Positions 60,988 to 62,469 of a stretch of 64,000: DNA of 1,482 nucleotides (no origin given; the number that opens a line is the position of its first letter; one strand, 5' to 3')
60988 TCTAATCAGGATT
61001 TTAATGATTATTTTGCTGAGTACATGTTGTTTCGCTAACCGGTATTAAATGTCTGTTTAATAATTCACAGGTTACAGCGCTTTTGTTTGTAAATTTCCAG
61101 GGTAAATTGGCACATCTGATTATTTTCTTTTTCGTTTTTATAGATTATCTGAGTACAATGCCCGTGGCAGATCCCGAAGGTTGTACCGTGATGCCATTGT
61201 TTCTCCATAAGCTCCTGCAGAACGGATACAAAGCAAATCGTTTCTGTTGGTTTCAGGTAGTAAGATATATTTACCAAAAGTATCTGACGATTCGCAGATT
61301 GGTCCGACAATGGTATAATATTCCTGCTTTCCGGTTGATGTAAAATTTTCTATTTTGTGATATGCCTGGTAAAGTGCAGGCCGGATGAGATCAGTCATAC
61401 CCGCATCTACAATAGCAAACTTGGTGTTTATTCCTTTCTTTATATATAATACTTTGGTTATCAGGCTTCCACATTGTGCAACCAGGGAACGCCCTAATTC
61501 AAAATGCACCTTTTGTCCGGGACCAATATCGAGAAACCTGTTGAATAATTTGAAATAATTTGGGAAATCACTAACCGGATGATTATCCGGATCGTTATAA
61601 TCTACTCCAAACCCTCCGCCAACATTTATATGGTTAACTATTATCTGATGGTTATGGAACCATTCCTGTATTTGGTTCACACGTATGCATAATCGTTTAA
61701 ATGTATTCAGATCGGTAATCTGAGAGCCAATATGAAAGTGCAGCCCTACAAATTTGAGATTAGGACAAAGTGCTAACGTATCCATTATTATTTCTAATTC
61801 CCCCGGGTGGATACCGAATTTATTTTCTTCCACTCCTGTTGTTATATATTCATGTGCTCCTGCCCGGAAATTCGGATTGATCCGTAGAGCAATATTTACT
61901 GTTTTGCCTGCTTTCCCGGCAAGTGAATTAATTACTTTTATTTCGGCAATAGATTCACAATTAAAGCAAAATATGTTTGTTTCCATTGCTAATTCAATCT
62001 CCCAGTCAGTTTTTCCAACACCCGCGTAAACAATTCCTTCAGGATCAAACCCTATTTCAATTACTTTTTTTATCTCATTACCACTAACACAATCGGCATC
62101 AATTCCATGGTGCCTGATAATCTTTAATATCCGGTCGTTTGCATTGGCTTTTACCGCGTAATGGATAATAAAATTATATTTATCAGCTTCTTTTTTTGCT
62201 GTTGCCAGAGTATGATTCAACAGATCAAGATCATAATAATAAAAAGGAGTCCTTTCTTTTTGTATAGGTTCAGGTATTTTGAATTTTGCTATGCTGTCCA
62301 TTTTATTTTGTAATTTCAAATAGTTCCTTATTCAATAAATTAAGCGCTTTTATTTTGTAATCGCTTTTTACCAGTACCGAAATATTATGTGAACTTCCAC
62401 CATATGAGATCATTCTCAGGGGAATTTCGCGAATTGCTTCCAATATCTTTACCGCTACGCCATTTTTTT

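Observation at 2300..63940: About half of all intergenic spacers are built from one shared vocabulary of short-period repeat words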

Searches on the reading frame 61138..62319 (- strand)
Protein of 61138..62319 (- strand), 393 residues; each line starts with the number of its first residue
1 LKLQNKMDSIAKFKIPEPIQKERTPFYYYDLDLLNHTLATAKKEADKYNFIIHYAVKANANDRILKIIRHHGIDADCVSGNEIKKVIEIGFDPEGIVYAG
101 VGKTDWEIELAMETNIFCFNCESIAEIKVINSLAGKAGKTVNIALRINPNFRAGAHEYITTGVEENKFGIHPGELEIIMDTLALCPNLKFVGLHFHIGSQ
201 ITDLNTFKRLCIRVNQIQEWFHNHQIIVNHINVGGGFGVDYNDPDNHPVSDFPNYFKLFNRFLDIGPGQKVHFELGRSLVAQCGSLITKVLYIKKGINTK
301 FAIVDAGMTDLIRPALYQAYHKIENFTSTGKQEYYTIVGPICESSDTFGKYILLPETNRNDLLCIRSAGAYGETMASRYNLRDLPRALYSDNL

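Call 57: search_protein_families(library=pfam, proteins=[window:61138-62319:-])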
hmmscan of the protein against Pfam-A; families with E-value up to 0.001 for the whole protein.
window:61138-62319:- (393 aa): 3 families
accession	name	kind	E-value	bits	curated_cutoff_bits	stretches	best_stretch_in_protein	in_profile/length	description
PF02784.22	Orn_Arg_deC_N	-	2.5e-52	178.1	23.4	1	36-281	6-247/247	Pyridoxal-dependent decarboxylase, pyridoxal binding domain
PF00278.28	Orn_DAP_Arg_deC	-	2.7e-25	88.9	23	1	26-369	1-95/95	Pyridoxal-dependent decarboxylase, C-terminal sheet domain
PF01168.26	Ala_racemase_N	-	0.00099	19.3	24.1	0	30-230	2-192/220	Alanine racemase, N-terminal domain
